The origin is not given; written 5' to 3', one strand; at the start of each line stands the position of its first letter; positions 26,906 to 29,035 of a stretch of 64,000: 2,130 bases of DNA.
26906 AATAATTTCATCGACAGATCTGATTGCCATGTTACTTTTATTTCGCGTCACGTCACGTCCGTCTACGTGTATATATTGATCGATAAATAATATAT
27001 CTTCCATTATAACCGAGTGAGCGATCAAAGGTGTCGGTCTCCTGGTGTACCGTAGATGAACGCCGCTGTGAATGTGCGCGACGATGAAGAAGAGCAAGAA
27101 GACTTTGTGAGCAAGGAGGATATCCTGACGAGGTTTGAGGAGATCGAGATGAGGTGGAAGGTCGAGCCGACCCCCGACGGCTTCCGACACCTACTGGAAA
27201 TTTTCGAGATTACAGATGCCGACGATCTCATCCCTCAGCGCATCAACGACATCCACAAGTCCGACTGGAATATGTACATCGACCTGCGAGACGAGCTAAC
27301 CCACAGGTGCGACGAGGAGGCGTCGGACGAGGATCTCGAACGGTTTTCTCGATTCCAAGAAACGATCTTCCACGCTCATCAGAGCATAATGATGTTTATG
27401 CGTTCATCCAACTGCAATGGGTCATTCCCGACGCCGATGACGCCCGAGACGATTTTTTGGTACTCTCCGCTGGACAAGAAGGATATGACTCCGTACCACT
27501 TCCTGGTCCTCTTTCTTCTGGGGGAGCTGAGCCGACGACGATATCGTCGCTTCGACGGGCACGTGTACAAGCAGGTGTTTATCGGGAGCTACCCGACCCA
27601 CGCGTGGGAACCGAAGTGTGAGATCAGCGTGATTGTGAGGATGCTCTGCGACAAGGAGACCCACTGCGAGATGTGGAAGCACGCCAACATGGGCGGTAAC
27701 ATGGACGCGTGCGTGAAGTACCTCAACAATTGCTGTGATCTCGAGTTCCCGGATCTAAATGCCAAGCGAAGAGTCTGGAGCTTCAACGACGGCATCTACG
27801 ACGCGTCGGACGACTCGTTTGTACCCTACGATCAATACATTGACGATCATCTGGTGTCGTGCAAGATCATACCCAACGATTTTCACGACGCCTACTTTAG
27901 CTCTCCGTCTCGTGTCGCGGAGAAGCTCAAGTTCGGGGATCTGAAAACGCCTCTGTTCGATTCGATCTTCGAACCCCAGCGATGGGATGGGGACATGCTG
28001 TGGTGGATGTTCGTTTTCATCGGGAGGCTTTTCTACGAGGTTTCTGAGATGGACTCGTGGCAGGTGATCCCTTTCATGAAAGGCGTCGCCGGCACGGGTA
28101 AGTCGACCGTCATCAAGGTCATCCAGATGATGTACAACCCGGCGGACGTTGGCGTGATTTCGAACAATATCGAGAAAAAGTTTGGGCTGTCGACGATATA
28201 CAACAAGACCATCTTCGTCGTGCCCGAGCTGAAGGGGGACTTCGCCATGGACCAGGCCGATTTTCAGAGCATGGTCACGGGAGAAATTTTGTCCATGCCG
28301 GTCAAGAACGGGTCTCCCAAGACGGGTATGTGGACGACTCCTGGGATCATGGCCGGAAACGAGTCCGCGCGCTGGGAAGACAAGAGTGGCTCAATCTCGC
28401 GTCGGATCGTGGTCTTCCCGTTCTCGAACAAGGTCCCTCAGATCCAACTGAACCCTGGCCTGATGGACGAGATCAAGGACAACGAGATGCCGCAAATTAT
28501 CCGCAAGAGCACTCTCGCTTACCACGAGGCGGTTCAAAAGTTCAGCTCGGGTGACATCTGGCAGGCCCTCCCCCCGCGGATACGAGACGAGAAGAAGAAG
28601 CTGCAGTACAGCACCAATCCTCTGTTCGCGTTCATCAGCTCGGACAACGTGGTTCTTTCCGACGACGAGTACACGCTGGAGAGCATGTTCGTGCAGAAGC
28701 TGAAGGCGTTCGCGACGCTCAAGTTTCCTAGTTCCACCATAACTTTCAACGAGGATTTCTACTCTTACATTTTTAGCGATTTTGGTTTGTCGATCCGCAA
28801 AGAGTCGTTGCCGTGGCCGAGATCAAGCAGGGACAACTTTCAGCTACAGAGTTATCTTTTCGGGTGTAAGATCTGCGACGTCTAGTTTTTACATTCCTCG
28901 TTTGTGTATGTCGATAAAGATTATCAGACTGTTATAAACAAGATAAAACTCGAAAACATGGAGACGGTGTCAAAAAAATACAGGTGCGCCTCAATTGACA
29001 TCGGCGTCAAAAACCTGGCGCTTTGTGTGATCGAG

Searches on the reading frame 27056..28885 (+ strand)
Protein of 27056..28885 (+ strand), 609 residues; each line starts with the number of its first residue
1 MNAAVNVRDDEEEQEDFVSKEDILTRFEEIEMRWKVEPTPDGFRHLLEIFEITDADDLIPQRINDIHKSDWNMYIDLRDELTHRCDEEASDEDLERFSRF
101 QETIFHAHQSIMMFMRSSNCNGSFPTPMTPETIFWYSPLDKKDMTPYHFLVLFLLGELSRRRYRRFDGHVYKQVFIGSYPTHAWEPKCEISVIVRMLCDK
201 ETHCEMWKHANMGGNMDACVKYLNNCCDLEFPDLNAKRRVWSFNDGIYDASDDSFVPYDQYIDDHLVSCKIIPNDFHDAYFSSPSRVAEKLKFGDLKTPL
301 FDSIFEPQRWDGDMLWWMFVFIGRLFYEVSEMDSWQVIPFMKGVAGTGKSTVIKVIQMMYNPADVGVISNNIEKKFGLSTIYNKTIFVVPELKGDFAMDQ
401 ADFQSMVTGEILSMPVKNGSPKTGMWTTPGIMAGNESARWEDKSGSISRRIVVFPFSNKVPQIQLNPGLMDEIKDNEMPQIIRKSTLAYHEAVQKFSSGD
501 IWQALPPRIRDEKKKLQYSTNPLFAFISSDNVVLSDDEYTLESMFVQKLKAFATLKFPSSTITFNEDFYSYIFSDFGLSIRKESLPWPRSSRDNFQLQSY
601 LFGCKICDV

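Call 13: search_protein_families(library=pfam, proteins=[window:27056-28885:+], max_evalue=0.01)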
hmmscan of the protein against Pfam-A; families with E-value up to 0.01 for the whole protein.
window:27056-28885:+ (609 aa): 3 families
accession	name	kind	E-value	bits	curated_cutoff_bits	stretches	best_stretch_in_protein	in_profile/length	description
PF08706.16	D5_N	-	4.1e-12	47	22.4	1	161-279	6-130/145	D5 N terminal like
PF19263.5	DUF5906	-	2.8e-10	41.3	27.6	1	341-450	1-114/114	Family of unknown function (DUF5906)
PF13604.12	AAA_30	-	0.0023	18.1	27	0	338-367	20-49/191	AAA domain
